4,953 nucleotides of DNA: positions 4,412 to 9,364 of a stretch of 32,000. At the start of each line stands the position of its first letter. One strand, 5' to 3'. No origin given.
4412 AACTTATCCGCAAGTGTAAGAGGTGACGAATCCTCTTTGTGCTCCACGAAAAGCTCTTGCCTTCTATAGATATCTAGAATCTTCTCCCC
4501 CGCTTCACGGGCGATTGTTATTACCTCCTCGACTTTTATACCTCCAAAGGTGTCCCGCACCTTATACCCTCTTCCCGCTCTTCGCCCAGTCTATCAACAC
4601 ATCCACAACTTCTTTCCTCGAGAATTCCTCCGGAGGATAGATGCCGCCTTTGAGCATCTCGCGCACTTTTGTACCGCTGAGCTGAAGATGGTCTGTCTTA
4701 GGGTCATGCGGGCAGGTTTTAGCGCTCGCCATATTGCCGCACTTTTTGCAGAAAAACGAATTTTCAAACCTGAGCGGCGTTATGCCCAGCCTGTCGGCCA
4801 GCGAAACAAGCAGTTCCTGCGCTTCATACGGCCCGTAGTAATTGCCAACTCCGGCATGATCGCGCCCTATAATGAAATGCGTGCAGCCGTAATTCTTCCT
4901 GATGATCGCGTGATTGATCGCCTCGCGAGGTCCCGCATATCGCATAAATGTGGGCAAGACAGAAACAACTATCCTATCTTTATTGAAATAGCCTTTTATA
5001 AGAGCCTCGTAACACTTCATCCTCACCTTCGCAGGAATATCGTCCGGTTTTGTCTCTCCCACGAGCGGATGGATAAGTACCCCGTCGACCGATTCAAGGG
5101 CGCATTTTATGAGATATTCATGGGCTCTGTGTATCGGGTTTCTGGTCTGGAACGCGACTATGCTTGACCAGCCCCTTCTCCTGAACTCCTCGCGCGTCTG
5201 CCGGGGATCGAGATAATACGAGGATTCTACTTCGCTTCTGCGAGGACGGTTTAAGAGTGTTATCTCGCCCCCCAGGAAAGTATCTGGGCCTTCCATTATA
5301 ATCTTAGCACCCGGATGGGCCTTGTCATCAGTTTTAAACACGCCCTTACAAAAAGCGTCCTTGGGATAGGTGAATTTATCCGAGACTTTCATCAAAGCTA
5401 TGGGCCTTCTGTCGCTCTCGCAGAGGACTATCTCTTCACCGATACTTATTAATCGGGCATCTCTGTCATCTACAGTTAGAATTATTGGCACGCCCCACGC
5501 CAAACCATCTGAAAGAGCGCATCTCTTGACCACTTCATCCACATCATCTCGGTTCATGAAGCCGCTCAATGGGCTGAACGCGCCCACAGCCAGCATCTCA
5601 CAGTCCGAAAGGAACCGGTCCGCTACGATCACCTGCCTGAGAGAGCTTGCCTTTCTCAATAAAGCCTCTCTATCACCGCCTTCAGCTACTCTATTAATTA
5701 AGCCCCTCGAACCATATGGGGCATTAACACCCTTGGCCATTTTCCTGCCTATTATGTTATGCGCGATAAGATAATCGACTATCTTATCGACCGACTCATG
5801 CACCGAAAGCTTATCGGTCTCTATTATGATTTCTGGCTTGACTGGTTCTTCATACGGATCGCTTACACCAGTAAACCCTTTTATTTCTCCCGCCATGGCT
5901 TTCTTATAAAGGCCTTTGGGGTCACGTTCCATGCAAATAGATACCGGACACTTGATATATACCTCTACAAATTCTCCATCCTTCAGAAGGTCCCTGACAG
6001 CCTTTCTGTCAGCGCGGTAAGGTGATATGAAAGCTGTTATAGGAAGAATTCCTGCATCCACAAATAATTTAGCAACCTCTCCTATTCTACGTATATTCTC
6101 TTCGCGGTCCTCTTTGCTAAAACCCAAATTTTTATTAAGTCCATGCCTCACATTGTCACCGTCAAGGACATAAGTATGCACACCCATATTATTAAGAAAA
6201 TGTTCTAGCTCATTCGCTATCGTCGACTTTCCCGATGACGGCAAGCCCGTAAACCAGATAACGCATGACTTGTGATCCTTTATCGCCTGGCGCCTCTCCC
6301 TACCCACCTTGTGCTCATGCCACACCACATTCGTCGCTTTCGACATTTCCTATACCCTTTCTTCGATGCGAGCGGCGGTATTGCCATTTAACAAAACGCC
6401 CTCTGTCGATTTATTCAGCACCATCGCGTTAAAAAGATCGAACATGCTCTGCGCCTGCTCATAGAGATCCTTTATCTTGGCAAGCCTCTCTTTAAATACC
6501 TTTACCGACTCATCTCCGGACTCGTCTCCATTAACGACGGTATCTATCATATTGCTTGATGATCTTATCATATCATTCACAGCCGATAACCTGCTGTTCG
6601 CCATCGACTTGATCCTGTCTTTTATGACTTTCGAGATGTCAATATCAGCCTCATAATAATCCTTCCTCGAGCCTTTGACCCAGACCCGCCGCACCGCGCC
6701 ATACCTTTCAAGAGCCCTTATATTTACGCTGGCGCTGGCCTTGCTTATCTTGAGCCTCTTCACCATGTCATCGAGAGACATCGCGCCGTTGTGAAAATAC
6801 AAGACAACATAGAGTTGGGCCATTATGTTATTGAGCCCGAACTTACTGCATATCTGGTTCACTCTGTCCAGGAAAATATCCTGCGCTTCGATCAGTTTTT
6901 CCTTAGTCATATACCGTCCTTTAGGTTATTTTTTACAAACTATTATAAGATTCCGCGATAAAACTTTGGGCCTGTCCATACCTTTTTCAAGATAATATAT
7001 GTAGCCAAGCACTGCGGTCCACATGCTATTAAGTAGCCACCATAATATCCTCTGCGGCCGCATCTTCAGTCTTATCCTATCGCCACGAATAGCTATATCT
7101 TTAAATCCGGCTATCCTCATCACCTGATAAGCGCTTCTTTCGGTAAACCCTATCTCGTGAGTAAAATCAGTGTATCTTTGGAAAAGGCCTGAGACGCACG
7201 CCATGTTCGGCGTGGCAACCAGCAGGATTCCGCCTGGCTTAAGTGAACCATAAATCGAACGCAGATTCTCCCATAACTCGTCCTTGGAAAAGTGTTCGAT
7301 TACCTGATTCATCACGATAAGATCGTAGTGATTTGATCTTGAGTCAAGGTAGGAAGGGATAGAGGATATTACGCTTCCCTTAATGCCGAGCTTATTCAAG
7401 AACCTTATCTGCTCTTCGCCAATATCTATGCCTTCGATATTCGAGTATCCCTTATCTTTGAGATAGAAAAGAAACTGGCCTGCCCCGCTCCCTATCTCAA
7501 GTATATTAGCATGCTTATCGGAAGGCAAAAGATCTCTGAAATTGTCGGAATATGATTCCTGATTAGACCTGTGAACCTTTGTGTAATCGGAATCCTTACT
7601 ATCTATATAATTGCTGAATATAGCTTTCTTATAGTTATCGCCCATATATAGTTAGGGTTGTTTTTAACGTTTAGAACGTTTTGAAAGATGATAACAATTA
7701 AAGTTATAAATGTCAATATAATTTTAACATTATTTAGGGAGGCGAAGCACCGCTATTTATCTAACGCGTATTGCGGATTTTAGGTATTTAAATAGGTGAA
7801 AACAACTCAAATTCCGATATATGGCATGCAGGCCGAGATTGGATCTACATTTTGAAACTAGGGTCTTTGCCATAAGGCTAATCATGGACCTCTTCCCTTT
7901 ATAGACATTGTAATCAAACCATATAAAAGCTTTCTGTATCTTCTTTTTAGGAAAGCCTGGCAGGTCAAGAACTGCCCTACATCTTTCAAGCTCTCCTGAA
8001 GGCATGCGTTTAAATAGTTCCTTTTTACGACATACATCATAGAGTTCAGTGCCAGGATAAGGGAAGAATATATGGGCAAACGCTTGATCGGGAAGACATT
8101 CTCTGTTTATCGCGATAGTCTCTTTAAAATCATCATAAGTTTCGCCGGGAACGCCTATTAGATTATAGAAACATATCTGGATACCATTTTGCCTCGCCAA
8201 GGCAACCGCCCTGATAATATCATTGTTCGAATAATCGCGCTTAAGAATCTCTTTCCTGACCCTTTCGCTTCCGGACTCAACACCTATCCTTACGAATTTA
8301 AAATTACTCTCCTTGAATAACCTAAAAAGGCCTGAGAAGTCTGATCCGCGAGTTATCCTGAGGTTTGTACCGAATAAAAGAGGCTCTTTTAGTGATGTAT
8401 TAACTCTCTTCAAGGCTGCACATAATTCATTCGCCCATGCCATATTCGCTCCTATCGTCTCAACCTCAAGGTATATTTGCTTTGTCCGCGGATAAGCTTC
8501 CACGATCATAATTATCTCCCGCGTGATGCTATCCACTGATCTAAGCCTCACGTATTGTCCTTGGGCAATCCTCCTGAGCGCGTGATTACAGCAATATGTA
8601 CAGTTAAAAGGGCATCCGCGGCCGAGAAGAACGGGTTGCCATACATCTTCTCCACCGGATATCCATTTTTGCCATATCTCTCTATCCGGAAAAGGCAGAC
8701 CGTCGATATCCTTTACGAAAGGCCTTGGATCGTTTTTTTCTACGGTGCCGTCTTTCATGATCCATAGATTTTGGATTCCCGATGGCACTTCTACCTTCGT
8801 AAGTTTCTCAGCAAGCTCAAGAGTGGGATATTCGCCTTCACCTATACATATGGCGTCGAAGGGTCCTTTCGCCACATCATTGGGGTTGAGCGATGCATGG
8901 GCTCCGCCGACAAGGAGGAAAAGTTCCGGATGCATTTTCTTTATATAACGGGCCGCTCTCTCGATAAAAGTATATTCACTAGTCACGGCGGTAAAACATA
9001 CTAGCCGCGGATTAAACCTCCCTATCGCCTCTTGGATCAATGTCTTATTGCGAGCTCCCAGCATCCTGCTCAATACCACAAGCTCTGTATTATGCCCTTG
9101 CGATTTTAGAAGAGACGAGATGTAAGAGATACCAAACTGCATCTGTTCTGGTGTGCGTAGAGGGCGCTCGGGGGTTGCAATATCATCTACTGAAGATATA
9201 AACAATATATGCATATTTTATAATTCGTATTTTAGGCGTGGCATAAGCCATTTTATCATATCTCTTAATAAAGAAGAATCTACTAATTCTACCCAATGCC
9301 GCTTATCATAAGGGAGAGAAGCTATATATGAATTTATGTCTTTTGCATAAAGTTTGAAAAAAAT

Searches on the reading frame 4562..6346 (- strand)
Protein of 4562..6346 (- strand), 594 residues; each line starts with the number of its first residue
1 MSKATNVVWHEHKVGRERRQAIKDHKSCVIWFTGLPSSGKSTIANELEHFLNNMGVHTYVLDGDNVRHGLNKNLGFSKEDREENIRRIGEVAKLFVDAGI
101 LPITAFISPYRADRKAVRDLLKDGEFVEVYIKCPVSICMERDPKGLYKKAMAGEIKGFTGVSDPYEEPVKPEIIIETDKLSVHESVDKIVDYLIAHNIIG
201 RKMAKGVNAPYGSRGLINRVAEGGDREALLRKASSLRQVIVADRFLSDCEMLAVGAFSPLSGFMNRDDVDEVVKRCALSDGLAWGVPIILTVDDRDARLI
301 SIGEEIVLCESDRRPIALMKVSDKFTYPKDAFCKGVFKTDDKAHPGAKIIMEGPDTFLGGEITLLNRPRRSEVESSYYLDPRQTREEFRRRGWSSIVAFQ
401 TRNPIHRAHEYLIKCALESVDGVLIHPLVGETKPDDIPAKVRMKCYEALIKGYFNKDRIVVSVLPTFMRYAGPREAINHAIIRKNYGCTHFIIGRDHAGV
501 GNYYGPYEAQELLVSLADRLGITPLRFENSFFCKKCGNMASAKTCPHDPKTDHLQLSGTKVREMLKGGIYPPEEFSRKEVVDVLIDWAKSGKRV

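Call 10: search_protein_families(library=pfam, proteins=[window:4562-6346:-], max_evalue=0.001)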
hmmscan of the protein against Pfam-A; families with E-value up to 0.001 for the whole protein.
window:4562-6346:- (594 aa): 7 families
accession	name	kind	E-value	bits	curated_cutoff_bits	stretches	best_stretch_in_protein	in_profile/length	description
PF01747.23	ATP-sulfurylase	-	9.9e-98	326.2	24.3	1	376-586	2-211/212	ATP-sulfurylase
PF01583.26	APS_kinase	-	5e-70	234.9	21.1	1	26-175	1-151/152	Adenylylsulphate kinase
PF14306.12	PUA_2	-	8.4e-44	149.4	27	1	209-367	2-159/159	PUA-like domain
PF08433.16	KTI12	-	1.4e-06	28.5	22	1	30-87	4-58/271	Chromatin associated protein KTI12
PF13671.12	AAA_33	-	9e-06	26.5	27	1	29-141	1-114/143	AAA domain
PF01591.24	6PF2K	-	0.00018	21.3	27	1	25-86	11-75/223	6-phosphofructo-2-kinase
PF13238.12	AAA_18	-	0.00046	21.1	29.4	0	30-141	1-107/128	AAA domain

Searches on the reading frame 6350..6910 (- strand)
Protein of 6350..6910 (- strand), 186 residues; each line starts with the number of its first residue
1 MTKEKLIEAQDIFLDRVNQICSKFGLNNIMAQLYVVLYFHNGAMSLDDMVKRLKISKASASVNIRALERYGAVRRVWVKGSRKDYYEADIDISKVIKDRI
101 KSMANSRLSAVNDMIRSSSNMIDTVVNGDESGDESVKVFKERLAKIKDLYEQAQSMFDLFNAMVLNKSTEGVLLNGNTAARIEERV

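Call 10: search_protein_families(library=pfam, proteins=[window:6350-6910:-], max_evalue=0.001)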
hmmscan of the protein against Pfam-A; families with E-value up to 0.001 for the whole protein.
window:6350-6910:- (186 aa): 2 families
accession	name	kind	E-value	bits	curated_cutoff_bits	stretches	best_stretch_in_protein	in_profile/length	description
PF01978.25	TrmB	-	6.7e-05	23.1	25.6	1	23-86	3-62/68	Sugar-specific transcriptional regulator TrmB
PF01047.28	MarR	-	0.00036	20.8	24.6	0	40-75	14-49/59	MarR family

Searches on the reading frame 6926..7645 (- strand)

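Call 10: search_protein_families(library=pfam, proteins=[window:6926-7645:-], max_evalue=0.001)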
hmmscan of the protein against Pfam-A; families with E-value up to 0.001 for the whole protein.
window:6926-7645:- (239 aa): 6 families
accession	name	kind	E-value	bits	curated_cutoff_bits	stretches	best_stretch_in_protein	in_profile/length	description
PF13489.12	Methyltransf_23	-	3.5e-18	66.3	27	1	28-184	5-162/164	Methyltransferase domain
PF08241.18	Methyltransf_11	-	7.5e-13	49.4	21.2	1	49-143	1-95/95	Methyltransferase domain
PF08242.18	Methyltransf_12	-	6.3e-12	46.5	30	1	49-141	1-98/98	Methyltransferase domain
PF13649.12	Methyltransf_25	-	1.4e-11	45.3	27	1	48-139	1-97/97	Methyltransferase domain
PF13847.12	Methyltransf_31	-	9.6e-10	38.8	27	1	43-147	2-113/145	Methyltransferase domain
PF02353.26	CMAS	-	2.4e-05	24.3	27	1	34-149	52-170/273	Mycolic acid cyclopropane synthetase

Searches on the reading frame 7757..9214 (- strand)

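Call 10: search_protein_families(library=pfam, proteins=[window:7757-9214:-], max_evalue=0.001)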
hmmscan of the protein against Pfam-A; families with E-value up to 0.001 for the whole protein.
window:7757-9214:- (485 aa): 2 families
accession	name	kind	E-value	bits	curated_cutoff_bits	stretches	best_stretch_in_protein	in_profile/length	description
PF04055.27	Radical_SAM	-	1.6e-21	77.6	29.5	1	197-367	3-163/166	Radical SAM superfamily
PF02310.24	B12-binding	-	4.5e-15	56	32.1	1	27-134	15-120/121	B12 binding domain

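Call 73: search_protein_families(library=ncbifam, proteins=[window:7760-9214:-], max_evalue=0.01)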
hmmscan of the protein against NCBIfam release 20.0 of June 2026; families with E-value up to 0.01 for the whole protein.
window:7760-9214:- (485 aa): 33 families (the best 25 are shown)
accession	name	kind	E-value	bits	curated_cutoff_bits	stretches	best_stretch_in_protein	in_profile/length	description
TIGR03471.1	HpnJ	equivalog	8e-33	114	577.6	1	71-452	71-447/472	hopanoid biosynthesis associated radical SAM protein HpnJ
TIGR04013.1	B12_SAM_MJ_1487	hypoth_equivalog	1.7e-29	102.8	251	1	60-395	35-357/382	TIGR04013 family B12-binding domain/radical SAM domain-containing protein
TIGR02026.1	BchE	equivalog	9.6e-26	90.7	481.35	1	28-399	24-391/497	magnesium-protoporphyrin IX monomethyl ester anaerobic oxidative cyclase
NF050148.1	rSAM_ApyD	equivalog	7.9e-25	87.3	750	1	62-393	68-391/645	RiPP biosynthesis radical SAM protein ApyD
TIGR04479.1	bcpD_PhpK_rSAM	subfamily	4.9e-20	71.4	600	1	22-385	68-421/504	PhpK family radical SAM P-methyltransferase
TIGR04014.1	B12_SAM_MJ_0865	equivalog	5.7e-20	71.5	360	1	21-396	6-359/434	methyl-coenzyme M reductase glutamine C-methyltransferase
TIGR04190.1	B12_SAM_Ta0216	equivalog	6.1e-19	68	500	1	24-372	35-393/554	TIGR04190 family B12-binding domain/radical SAM domain protein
TIGR04367.1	HpnR_B12_rSAM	equivalog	1.2e-17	63.7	650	1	27-394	23-372/490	hopanoid C-3 methylase HpnR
TIGR04072.2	rSAM_ladder_B12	equivalog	3.7e-15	55.5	360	1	27-374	19-349/443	lipid biosynthesis B12-binding/radical SAM protein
NF033070.1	rSAM_AprD4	equivalog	9.2e-14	51.2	500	1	200-398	204-393/456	AprD4 family radical SAM diol-dehydratase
NF038361.1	rSAM_Sden_1168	equivalog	6.4e-13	48.1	575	1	64-396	136-474/560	Sden_1168 family B12-binding radical SAM P-methyltransferase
NF033712.0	B12_rSAM_KedN5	subfamily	3.7e-12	45.3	700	1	54-363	48-360/624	KedN5 family methylcobalamin-dependent radical SAM C-methyltransferase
TIGR04385.1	B12_rSAM_cofa1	equivalog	6.2e-12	45.5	450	1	88-369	90-360/438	B12 lower ligand biosynthesis radical SAM protein BzaD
TIGR03975.1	rSAM_ocin_1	subfamily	2.8e-11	42.6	281.85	1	62-368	122-425/606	RiPP maturation radical SAM C-methyltransferase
TIGR01578.1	MiaB-like-B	hypoth_equivalog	3.3e-11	42.6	314.7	1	302-399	240-338/421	tRNA (N(6)-L-threonylcarbamoyladenosine(37)-C(2))-methylthiotransferase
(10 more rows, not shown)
